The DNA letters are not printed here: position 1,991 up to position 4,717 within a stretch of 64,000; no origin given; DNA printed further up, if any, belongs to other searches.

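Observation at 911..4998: Operon of two large Cys-rich secreted proteins, one with an EGF-like motif and one with Ser/Arg-rich degenerate repeats, plus a small cytoplasmic ORF, replacing the usual dcw genes downstream of rsmH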

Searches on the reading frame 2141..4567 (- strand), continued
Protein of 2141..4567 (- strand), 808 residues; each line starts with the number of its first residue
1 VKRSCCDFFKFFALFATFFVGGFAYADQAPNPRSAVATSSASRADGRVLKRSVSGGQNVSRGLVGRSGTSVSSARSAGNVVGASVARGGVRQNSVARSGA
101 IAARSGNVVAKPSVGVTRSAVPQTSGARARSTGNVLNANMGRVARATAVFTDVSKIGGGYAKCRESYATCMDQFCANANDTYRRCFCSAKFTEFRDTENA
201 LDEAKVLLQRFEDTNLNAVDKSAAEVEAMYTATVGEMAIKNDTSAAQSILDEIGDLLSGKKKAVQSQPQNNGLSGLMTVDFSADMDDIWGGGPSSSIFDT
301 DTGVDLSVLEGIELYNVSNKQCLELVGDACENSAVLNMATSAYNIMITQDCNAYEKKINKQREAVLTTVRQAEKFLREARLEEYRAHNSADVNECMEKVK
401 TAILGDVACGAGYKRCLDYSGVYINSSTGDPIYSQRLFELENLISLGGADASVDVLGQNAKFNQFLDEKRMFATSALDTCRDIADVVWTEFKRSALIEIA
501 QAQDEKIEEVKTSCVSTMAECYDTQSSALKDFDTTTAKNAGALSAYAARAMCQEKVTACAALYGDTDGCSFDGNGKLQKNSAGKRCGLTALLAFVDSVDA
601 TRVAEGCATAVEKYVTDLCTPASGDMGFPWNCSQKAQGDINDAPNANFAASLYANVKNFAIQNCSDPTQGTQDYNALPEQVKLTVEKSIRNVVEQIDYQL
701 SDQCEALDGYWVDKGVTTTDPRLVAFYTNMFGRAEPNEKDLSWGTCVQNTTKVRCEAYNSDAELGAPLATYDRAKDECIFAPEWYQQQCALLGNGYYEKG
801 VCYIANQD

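Call 46: list_cluster_members(proteins=[P0208, P0211, P0228, P0252, P0256, P0258, P0261, P0270, P0283, P0287])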
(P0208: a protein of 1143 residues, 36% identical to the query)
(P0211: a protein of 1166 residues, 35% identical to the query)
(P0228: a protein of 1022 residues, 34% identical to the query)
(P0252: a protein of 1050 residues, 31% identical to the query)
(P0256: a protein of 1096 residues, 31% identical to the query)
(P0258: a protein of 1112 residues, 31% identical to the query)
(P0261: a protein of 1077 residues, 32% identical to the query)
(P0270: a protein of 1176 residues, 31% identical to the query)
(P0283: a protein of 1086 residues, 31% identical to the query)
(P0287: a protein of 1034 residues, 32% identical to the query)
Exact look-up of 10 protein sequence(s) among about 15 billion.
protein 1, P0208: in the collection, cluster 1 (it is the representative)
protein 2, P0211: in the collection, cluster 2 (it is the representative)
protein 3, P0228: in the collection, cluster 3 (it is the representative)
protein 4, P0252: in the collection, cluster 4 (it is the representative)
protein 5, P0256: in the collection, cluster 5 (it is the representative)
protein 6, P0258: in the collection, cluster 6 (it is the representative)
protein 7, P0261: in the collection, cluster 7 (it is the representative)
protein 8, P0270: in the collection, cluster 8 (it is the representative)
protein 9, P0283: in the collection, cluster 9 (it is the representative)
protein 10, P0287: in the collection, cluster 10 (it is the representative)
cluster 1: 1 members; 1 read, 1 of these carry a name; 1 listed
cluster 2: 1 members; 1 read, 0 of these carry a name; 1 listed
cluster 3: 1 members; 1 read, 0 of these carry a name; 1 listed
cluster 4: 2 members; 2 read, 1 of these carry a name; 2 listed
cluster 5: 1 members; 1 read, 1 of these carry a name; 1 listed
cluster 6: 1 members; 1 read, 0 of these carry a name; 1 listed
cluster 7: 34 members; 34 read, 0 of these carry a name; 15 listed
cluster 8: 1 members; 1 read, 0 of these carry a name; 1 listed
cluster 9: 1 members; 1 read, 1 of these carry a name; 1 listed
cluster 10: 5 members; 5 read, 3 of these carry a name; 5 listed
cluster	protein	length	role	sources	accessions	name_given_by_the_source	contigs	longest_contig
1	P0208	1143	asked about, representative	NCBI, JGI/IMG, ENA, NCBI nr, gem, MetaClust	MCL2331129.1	MAG: hypothetical protein FWC61_01125 [Proteobacteria bacterium] | hypothetical protein [Pseudomonadota bacterium] | \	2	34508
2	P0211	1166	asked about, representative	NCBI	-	-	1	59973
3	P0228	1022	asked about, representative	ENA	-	-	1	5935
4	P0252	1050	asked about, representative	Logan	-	-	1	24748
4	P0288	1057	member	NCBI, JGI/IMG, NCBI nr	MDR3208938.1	MAG: hypothetical protein LBT45_03770 [Rickettsiales bacterium] | hypothetical protein | hypothetical protein [Rickettsiales bacterium]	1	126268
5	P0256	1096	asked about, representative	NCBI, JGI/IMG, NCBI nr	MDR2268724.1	MAG: hypothetical protein LBD94_00895 [Rickettsiales bacterium] | hypothetical protein | hypothetical protein [Rickettsiales bacterium]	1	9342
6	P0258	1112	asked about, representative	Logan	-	-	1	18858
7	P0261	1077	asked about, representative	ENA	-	-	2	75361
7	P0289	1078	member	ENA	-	-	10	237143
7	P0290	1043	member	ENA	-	-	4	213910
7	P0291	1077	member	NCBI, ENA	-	-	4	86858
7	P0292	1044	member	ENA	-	-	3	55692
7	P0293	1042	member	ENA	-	-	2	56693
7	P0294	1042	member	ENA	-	-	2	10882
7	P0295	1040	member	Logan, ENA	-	-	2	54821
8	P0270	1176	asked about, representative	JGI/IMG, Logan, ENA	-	-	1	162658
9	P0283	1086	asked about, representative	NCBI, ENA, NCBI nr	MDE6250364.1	MAG: hypothetical protein K2M34_01885 [Alphaproteobacteria bacterium] | hypothetical protein [Alphaproteobacteria bacterium]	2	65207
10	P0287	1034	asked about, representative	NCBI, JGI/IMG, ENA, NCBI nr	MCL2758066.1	MAG: hypothetical protein FWE64_01960 [Alphaproteobacteria bacterium] | hypothetical protein [Alphaproteobacteria bacterium]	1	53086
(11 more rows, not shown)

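Call 47: search_protein_families(library=pfam, proteins=[L002:8777-9313:+, L002:9329-9943:+, L002:12449-13996:+, L004:8830-9327:+], max_evalue=1)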
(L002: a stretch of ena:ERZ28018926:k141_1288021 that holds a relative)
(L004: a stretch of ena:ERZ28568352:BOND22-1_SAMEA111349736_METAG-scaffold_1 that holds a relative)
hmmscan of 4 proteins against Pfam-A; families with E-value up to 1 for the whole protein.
L002:8777-9313:+ (178 aa): 0 families

L002:9329-9943:+ (204 aa): 1 family
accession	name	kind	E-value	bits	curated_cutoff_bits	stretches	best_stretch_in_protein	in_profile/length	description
PF15699.10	NPR1_interact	-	0.02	15.9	27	1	59-84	12-37/109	NPR1 interacting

L002:12449-13996:+ (515 aa): 0 families

L004:8830-9327:+ (165 aa): 2 families
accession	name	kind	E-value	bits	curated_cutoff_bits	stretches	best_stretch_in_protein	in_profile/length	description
PF16293.11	zf-C2H2_9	-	0.16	12.4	29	1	20-39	2-21/59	C2H2 type zinc-finger (1 copy)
PF13567.11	DUF4131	-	0.81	9.8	31.6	1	45-99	7-53/165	Domain of unknown function (DUF4131)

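Call 49: find_encoding_contigs(protein=P0288, flank=8000, max_places=2)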
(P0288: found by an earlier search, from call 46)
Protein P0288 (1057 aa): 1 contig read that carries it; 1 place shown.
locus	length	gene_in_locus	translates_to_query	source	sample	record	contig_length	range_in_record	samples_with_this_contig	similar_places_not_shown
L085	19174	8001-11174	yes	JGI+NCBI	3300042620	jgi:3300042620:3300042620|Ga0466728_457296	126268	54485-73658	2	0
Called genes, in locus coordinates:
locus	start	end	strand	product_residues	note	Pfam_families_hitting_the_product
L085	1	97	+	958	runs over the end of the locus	PF09479:Flg_new (weak)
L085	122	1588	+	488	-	PF08245:Mur_ligase_M, PF02875:Mur_ligase_C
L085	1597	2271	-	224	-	PF00583:Acetyltransf_1, PF13508:Acetyltransf_7, PF08445:FR47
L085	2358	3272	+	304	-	PF09587:PGA_cap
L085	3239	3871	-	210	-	PF01427:Peptidase_M15, PF02557:VanY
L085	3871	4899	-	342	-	PF00579:tRNA-synt_1b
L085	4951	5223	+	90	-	PF01176:eIF-1a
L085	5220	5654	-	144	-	PF00075:RNase_H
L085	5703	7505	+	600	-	PF00456:Transketolase_N, PF13292:DXP_synthase_N (weak), PF02775:TPP_enzyme_C (weak), PF02779:Transket_pyr, PF22613:Transketolase_C_1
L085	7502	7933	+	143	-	PF01863:YgjP-like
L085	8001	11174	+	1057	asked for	-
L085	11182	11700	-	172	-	PF01195:Pept_tRNA_hydro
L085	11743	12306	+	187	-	-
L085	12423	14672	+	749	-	PF02739:5_3_exonuc_N, PF01367:5_3_exonuc, PF00476:DNA_pol_A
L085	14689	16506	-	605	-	PF00664:ABC_membrane, PF02463:SMC_N, PF00005:ABC_tran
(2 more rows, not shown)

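Call 50: find_encoding_contigs(protein=P0283, flank=8000, max_places=2)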
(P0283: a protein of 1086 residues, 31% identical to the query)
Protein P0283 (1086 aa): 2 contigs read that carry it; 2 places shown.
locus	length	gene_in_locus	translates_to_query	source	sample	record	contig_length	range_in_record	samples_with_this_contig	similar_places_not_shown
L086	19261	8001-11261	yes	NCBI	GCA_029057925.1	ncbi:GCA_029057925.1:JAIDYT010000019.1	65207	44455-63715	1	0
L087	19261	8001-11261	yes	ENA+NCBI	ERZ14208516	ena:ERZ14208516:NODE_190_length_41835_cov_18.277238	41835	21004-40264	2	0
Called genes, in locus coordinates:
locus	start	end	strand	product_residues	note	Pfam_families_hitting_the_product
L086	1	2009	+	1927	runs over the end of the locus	PF11974:bMG3, PF01835:MG2, PF17972:bMG5 (faint), PF17962:bMG6 (weak), PF07703:A2M_BRD, PF00207:A2M (weak), PF17973:bMG10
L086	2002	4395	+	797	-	PF00912:Transgly, PF00905:Transpeptidase, PF06832:BiPBP_C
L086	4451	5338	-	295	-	-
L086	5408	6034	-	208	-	-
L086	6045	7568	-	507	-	PF17251:Pom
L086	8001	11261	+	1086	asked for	-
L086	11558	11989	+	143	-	-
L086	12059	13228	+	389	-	-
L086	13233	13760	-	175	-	PF01195:Pept_tRNA_hydro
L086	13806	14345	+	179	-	PF13505:OMP_b-brl (weak)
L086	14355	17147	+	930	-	PF02739:5_3_exonuc_N, PF01367:5_3_exonuc, PF01612:DNA_pol_A_exo1, PF00476:DNA_pol_A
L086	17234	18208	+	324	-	-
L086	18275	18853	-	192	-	PF01281:Ribosomal_L9_N, PF03948:Ribosomal_L9_C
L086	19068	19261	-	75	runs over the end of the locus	PF01084:Ribosomal_S18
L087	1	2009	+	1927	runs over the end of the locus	PF11974:bMG3, PF01835:MG2, PF17972:bMG5 (faint), PF17962:bMG6 (weak), PF07703:A2M_BRD, PF00207:A2M (weak), PF17973:bMG10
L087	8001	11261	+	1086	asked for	-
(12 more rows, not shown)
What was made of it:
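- Closest known: Chlamydial cysteine-rich envelope proteins OmcA/OmcB. Same: A Pom-family (Protochlamydia outer-membrane protein) gene lies next to the o808 paralogue (call 50).
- The paralogue sits at an unrelated locus near pth and polA (calls 49, 50).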

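Call 73: find_homologous_proteins(query=L002:9329-9943:+, max_evalue=0.001)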
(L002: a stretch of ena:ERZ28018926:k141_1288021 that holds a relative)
Query L002:9329-9943:+ (204 aa): 7998 proteins with E <= 0.001 among 8000 candidates; the best 120 are listed.
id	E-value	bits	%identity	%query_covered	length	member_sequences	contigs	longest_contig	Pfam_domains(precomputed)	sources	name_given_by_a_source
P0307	1.2e-127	441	100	100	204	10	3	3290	-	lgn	-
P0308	1.6e-122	424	97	100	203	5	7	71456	-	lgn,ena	-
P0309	5.9e-122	423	97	100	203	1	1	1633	-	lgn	-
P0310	2.7e-119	414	95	100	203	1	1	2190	-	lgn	-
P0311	6.3e-117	406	92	100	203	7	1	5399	-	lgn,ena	-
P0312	9.2e-102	357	80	100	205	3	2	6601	-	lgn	-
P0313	4.3e-101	355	79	100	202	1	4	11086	-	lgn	-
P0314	1.4e-99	350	80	100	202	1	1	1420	-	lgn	-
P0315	1.7e-99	349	78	100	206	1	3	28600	-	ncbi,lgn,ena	-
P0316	2.2e-99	349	79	100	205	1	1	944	-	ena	-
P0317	5.2e-99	348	77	100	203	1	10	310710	-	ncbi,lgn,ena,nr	ncbi:MAG: hypothetical protein IJX89_02595 [Alphaproteobacteria bacterium]|nr:hypothetical protein [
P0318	6.8e-99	347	77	100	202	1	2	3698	-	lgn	-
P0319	1.2e-98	347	78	99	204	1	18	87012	-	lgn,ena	-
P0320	1.2e-98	347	78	100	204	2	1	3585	-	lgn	-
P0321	1.3e-98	346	80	99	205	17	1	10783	-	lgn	-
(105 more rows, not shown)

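Call 80: search_protein_families(library=padloc, proteins=[window:2141-4567:-, L002:8777-9313:+, L002:9329-9943:+], max_evalue=0.1)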
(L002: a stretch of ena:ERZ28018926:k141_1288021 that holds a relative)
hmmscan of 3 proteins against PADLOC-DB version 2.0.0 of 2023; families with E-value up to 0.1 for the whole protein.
window:2141-4567:- (808 aa): 0 families

L002:8777-9313:+ (178 aa): 0 families

L002:9329-9943:+ (204 aa): 0 families

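Call 81: search_protein_families(library=phrogs, proteins=[window:2141-4567:-, L002:8777-9313:+, L002:9329-9943:+], max_evalue=0.1)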
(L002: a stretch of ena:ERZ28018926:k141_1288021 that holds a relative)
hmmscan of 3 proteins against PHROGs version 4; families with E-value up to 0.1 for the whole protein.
window:2141-4567:- (808 aa): 0 families

L002:8777-9313:+ (178 aa): 0 families

L002:9329-9943:+ (204 aa): 0 families

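Call 89: search_dna_similar(query=window:2141-4567:-, collection=phages, mode=protein, max_evalue=0.001, max_rows=5)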
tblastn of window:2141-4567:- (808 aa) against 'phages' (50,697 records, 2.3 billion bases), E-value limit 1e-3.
No match.

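Call 90: search_dna_similar(query=window:2141-4567:-, collection=plasmids, mode=protein, max_evalue=0.001, max_rows=5)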
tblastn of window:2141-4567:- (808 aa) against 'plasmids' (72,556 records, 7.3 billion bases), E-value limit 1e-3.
No match.

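Call 96: search_protein_families(library=pfam, alignment_id=A1, max_evalue=1)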
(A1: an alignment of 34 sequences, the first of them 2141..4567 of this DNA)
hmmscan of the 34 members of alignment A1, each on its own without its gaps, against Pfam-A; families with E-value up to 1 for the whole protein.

A. member 1, window:2141-4567:- (808 aa): 1 family
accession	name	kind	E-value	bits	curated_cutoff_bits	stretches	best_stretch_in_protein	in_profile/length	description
PF14757.11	NSP2-B_epitope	-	0.018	15.2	25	1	186-267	123-203/272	Immunogenic region of nsp2 protein of arterivirus polyprotein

B. families by the number of members that match (of 34 scanned): 25 families
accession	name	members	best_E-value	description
PF14757.11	NSP2-B_epitope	7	0.0033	Immunogenic region of nsp2 protein of arterivirus polyprotein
PF05008.21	V-SNARE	4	0.11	Vesicle transport v-SNARE protein N-terminus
PF22540.1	RET_CRD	3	0.033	RET, Cysteine Rich Domain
PF02520.22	ANIS5_cation-bd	3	0.064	SXP/RAL-2 family protein Ani s 5-like, metal-binding domain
PF01442.23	Apolipoprotein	2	0.11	Apolipoprotein A1/A4/E domain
PF04803.17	Cor1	2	0.15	Cor1/Xlr/Xmr conserved region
PF10360.14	DUF2433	2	0.17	Protein of unknown function (DUF2433)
PF18611.7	IL3Ra_N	1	0.037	IL-3 receptor alpha chain N-terminal domain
PF01431.27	Peptidase_M13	1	0.055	Peptidase family M13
PF12318.13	FAD-SLDH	1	0.059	Membrane bound FAD containing D-sorbitol dehydrogenase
PF14461.11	Prok-E2_B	1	0.1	Prokaryotic E2 family B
PF02912.23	Phe_tRNA-synt_N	1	0.1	Aminoacyl tRNA synthetase class II, N-terminal domain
PF20205.3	DUF6567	1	0.12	Family of unknown function (DUF6567)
PF05215.19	Spiralin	1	0.13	Spiralin domain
PF06741.18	LsmAD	1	0.18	LsmAD domain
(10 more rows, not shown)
